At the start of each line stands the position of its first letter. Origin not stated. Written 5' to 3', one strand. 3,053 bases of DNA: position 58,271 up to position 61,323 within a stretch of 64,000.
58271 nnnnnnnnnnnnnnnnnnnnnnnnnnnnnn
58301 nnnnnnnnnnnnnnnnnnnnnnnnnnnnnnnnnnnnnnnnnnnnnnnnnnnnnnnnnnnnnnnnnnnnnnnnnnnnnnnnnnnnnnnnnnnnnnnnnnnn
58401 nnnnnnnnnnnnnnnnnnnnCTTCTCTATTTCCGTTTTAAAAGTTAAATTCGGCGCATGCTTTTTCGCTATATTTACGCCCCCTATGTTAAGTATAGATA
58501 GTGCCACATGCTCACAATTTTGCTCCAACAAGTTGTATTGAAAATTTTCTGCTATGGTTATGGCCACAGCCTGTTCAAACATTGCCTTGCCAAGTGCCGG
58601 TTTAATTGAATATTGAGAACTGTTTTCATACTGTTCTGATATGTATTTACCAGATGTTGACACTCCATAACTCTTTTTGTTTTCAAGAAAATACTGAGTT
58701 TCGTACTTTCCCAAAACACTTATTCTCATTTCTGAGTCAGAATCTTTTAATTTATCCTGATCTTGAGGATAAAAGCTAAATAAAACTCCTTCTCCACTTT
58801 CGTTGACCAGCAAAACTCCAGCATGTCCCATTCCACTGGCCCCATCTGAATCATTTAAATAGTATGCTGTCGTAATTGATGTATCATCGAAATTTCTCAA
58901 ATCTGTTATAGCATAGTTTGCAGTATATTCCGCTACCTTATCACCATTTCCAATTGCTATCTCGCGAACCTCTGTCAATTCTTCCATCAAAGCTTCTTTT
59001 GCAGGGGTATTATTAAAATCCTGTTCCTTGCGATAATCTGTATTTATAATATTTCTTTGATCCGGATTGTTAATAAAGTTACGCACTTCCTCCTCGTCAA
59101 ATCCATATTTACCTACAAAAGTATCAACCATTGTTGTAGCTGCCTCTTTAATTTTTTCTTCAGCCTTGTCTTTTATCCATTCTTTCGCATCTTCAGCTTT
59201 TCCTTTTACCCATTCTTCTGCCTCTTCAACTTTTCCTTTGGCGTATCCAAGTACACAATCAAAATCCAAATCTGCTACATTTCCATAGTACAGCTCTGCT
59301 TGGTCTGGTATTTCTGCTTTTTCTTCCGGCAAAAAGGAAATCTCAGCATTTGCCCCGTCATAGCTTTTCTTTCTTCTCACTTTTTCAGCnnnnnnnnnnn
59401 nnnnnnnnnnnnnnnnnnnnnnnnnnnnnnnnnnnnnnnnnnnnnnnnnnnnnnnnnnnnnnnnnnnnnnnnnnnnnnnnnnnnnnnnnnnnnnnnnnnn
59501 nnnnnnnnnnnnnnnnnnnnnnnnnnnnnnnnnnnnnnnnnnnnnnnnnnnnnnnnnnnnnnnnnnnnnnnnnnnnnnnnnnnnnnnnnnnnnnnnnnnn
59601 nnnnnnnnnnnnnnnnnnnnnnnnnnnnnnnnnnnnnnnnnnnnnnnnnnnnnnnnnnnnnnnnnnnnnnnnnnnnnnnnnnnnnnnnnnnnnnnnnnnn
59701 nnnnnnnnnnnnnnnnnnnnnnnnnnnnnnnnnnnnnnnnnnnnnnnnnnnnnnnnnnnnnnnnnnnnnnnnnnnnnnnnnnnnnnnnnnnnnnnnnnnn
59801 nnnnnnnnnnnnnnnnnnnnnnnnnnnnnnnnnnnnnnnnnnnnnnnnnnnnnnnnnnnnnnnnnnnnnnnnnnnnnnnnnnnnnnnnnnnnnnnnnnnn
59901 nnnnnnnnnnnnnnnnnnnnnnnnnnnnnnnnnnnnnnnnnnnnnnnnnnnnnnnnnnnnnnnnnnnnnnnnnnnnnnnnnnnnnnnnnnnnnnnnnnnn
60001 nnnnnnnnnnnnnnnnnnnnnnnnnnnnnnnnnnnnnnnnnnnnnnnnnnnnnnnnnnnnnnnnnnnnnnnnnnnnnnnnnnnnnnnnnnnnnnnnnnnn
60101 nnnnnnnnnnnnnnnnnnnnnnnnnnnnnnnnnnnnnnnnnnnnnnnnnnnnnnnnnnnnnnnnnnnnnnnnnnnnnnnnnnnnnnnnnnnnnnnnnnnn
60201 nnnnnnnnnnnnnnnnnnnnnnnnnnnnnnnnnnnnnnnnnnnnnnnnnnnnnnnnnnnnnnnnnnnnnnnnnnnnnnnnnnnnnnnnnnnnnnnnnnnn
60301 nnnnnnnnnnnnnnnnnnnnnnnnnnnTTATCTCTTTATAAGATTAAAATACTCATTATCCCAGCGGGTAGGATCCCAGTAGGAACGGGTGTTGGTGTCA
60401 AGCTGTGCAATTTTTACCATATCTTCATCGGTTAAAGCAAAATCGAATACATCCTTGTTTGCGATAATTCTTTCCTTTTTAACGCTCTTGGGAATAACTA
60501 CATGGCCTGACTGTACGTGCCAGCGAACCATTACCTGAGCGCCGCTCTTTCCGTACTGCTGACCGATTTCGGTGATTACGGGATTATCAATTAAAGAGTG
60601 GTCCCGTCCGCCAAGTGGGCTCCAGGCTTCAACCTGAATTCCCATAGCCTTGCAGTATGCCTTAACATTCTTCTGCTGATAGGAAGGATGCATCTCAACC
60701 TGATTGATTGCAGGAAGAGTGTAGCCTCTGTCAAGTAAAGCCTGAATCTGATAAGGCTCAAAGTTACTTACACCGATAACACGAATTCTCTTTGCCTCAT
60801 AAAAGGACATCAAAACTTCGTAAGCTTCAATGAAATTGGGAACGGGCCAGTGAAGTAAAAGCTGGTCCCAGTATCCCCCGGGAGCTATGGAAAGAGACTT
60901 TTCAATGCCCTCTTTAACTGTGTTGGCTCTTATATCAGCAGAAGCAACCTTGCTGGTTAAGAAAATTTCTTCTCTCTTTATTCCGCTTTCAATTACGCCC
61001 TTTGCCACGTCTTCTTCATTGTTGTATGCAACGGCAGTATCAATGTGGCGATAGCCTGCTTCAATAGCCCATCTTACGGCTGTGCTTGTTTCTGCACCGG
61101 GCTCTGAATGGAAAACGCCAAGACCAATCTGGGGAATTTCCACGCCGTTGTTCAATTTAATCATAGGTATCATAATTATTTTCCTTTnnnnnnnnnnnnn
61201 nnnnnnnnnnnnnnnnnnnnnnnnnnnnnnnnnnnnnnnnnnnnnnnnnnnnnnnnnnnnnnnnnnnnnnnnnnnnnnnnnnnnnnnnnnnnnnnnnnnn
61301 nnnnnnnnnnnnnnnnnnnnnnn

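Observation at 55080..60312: Cassette 2: candidate polymorphic toxin/immunity (or lysin/holin-like) island built around N-terminal peptidoglycan-binding domains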

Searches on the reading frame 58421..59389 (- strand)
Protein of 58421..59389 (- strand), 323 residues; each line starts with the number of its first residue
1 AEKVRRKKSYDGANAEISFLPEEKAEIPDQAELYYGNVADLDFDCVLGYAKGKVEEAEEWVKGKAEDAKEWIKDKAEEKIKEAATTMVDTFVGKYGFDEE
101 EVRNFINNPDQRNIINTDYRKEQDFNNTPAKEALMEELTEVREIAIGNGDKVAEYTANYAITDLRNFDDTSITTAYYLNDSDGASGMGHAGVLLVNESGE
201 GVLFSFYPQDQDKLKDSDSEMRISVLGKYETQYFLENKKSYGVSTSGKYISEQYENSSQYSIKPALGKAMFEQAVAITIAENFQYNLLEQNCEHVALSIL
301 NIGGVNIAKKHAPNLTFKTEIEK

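Call 14: find_homologous_proteins(query=window:58421-59389:-, max_evalue=0.001)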
Query window:58421-59389:- (323 aa): 6 proteins with E <= 0.001 among 1670 candidates.
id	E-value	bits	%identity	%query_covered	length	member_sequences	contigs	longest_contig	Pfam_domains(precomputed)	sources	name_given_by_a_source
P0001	6.2e-101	356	98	51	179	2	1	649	-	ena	-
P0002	3.3e-88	314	61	77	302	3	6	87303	-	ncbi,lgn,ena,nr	ncbi:MAG: hypothetical protein IJD97_01315 [Clostridia bacterium]|nr:hypothetical protein [Clostridi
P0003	1.4e-51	194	46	67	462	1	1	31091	PF01471.24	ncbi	-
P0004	2.8e-48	183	47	66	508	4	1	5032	PF01471.24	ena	-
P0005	8.3e-39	152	40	83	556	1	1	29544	PF01471.24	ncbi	-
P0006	3.0e-28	117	46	42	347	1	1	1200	-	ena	-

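Call 15: find_encoding_contigs(protein=P0002, flank=10000, max_places=4)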
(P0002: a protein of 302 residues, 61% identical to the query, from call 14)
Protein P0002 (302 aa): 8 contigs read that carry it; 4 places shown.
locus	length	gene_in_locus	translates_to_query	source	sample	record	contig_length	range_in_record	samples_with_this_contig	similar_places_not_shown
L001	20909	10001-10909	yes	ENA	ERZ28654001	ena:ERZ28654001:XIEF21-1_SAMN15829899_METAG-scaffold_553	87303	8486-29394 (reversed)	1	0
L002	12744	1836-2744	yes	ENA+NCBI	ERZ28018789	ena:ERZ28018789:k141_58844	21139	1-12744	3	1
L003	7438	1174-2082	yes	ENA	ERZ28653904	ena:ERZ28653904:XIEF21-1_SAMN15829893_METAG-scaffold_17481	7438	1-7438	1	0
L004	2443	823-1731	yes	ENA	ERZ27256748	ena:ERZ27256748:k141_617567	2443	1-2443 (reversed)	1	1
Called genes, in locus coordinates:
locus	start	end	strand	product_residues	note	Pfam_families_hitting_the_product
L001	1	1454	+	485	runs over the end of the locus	PF03853:YjeF_N, PF01256:Carb_kinase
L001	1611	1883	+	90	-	PF27083:MazE_antitoxin_C (weak)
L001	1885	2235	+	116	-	PF02452:PemK_toxin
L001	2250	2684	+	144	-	-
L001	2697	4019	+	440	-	PF08486:SpoIID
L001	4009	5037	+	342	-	PF02547:Queuosine_synth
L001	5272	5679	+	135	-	-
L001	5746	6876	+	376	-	PF01702:TGT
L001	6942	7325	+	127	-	PF02699:YajC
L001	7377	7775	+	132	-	PF12670:DUF3792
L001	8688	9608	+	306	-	-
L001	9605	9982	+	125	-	-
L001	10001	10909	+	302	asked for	-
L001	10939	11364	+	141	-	-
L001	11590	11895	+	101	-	-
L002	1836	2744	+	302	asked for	-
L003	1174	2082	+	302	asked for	-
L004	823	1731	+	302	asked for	-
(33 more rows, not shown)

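Call 16: find_encoding_contigs(protein=P0003, flank=10000, max_places=3)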
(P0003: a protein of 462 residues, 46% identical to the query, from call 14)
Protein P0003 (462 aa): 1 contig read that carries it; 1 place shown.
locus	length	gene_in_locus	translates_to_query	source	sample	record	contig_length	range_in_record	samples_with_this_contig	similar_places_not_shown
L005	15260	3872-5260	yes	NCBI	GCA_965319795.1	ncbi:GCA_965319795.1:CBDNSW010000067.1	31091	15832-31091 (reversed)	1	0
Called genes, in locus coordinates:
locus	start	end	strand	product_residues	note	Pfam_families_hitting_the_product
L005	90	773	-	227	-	PF13545:HTH_Crp_2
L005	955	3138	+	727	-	PF03477:ATP-cone, PF13597:NRDD, PF01228:Gly_radical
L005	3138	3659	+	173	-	PF13353:Fer4_12, PF04055:Radical_SAM (weak)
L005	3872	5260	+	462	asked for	PF01471:PG_binding_1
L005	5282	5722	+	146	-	-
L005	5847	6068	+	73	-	-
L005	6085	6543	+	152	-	-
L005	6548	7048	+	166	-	-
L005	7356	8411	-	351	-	-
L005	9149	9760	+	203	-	-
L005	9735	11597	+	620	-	PF13292:DXP_synthase_N, PF00676:E1_dh (weak), PF02779:Transket_pyr, PF02780:Transketolase_C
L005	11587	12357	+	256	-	PF01479:S4 (weak), PF01728:FtsJ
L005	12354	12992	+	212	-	PF02589:LUD_dom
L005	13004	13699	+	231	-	PF00072:Response_reg, PF00486:Trans_reg_C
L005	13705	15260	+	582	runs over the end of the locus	PF00672:HAMP, PF00512:HisKA, PF02518:HATPase_c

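Call 17: find_encoding_contigs(protein=P0005, flank=10000, max_places=3)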
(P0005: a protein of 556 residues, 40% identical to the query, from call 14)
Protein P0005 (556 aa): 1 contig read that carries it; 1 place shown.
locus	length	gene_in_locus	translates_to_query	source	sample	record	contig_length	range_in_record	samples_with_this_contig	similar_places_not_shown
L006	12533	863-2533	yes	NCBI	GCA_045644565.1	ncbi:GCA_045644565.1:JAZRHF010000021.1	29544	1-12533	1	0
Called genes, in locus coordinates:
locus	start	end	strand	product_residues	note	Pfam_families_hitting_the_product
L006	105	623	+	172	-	PF13353:Fer4_12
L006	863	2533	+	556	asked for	PF01471:PG_binding_1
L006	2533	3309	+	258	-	-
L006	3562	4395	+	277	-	-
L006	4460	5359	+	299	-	-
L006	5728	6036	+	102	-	-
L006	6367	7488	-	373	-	-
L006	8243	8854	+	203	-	-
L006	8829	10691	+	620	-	PF13292:DXP_synthase_N, PF00456:Transketolase_N (faint), PF00676:E1_dh (faint), PF02779:Transket_pyr, PF02780:Transketolase_C, PF17147:PFOR_II (weak)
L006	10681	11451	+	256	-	PF01479:S4, PF01728:FtsJ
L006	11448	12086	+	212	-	PF02589:LUD_dom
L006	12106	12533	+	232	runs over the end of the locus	PF00072:Response_reg, PF00486:Trans_reg_C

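Call 29: predict_structure(alignment_id=A1)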
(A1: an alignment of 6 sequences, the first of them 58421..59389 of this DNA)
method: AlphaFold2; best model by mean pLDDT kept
length: 323 residues; sequences in the alignment: 6
mean_pLDDT: 72.8   pTM: 0.72
mean pLDDT of the five models: 72.8, 68.8, 66.2, 66.2, 65.4
residues with pLDDT >= 90: 111; 70-90: 101; 50-70: 35; < 50: 76
segments of 3 or more residues with pLDDT < 50: 1-51, 182-186, 308-323
pLDDT, mean of each block of 10 residues (from residue 1): 37 28 29 29 44 52 55 68 74 84 69 72 91 97 95 93 95 91 58 96 92 85 94 90 88 85 94 95 79 86 69 31 28
secondary structure, 60 per line:
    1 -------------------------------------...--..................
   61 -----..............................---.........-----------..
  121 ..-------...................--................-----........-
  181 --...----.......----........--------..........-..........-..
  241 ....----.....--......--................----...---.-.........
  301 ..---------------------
elements in order: H43-60 H66-95 H99-107 H119-122 H130-148 H151-166 E172-179 E190-196 E201-208 E217-226 H228-237 E239-244 E249-253 E256-261 H264-279 E284-286 H292-302

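Call 32: fold_search(model_id=the predicted structure, library=pdb)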
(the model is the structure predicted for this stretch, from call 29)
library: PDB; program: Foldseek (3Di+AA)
matches with E <= 10: 163; with E <= 0.001: 0
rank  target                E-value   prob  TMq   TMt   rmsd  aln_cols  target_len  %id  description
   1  6r99_A                6.3e-01  0.44  0.23  0.26  11.0       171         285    8  Crystal Structure of Human CLN protein 5 (Ceroid Lipofuscinosis Neuronal Protein 5) (released 2020-04-22)
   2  2zpc                  1.4e+00  0.06  0.12  0.18  13.3       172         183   10  Crystal structure of the R43L mutant of LolA in the closed form (released 2008-08-05)
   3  6er2_A                1.6e+00  0.06  0.10  0.14  14.2        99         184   12  Ruminococcus gnavus IT-sialidase CBM40 (released 2018-05-02)
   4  9g33_UR               1.9e+00  0.06  0.11  0.08   9.5       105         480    8  Stalled 90S - Utp23-Krr1-deltaC3 (released 2025-06-18)
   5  6er3_A                1.9e+00  0.04  0.10  0.14  12.9        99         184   12  Ruminococcus gnavus IT-sialidase CBM40 bound to alpha2,3 sialyllactose (released 2018-05-02)
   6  1s2b                  1.9e+00  0.03  0.09  0.13  13.8        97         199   12  Structure of SCP-B the first member of the Eqolisin family of Peptidases to have its structure determined (released 2004-04-27)
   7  5d3e_J                2.1e+00  0.25  0.16  0.22  16.2       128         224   15  Crystal structure of human 14-3-3 gamma in complex with CFTR R-domain peptide pS768-pS795 (released 2016-03-16)
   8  7zv1_C                2.1e+00  0.23  0.21  0.51   4.8       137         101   11  Crystal Structure of Aichivirus A 2A protein L64M, L109M mutant (released 2023-05-31)
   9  4gd9_C                2.1e+00  0.04  0.11  0.23  11.6       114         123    8  Circular Permuted Streptavidin N49/G48 (released 2013-06-05)
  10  6er3_B                2.1e+00  0.02  0.08  0.12  13.7       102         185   11  Ruminococcus gnavus IT-sialidase CBM40 bound to alpha2,3 sialyllactose (released 2018-05-02)
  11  2x1c_A                2.1e+00  0.02  0.12  0.11  18.9       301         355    7  The crystal structure of precursor acyl coenzyme A:isopenicillin N acyltransferase from Penicillium chrysogenum (released 2010-03-09)
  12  7zv1_A                2.2e+00  0.23  0.21  0.50   4.6       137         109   11  Crystal Structure of Aichivirus A 2A protein L64M, L109M mutant (released 2023-05-31)
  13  6er4_A                2.2e+00  0.04  0.09  0.13  14.8       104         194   13  Ruminococcus gnavus IT-sialidase CBM40 bound to alpha2,6 sialyllactose (released 2018-05-02)
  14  2huh                  2.2e+00  0.02  0.09  0.16  17.3       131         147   10  Crystal structure of a duf2027 family protein (bt_2179) from bacteroides thetaiotaomicron at 1.54 A resolution (released 2006-08-29)
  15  9azz_B                2.3e+00  0.07  0.13  0.22  13.0       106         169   12  Crystal structure of outer membrane lipoprotein carrier protein (LolA) from Ehrlichia ruminantium (released 2024-03-20)
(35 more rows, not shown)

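Call 49: search_protein_families(library=pfam, proteins=[L006:2533-3306:+], max_evalue=0.1)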
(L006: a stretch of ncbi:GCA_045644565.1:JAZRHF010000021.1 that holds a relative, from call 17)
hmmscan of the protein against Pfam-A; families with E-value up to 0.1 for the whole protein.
L006:2533-3306:+ (258 aa): 0 families

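Call 51: find_related_loci(query=A1, collection=viral_contigs, flank=6000)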
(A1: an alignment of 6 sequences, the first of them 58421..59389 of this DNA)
Query A1 (323 aa) in viral_contigs; peptide patterns used: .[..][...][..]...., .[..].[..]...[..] (x = any residue, [..] = any of these).
73 stretches matched a pattern, but none encodes a relative of the query by tblastn (E <= 1e-3).

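Call 53: search_dna_similar(query=window:58421-59389:-, collection=phages, mode=protein, max_evalue=0.001, max_rows=10)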
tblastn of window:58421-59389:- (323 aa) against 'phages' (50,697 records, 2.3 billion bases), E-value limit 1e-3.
No match.

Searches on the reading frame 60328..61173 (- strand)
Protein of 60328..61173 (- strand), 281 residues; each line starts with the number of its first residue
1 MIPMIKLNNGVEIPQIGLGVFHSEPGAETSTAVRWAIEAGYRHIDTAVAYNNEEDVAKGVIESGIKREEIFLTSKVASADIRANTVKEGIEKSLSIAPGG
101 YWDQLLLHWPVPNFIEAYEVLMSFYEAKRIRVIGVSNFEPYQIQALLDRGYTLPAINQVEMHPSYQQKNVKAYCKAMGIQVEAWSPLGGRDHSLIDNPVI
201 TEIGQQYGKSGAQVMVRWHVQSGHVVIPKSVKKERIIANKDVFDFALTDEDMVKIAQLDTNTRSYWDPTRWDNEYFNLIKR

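Call 3: search_protein_families(library=pfam, proteins=[window:60328-61173:-], max_evalue=0.1)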
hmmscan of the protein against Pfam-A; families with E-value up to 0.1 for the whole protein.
window:60328-61173:- (281 aa): 2 families
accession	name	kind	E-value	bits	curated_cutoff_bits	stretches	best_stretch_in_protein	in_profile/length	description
PF00248.27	Aldo_ket_red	-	7.1e-38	130.8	24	1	27-258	19-289/291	Aldo/keto reductase family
PF22494.2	choice_anch_I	-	0.052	12.8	32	1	116-222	161-258/489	Choice-of-anchor I domain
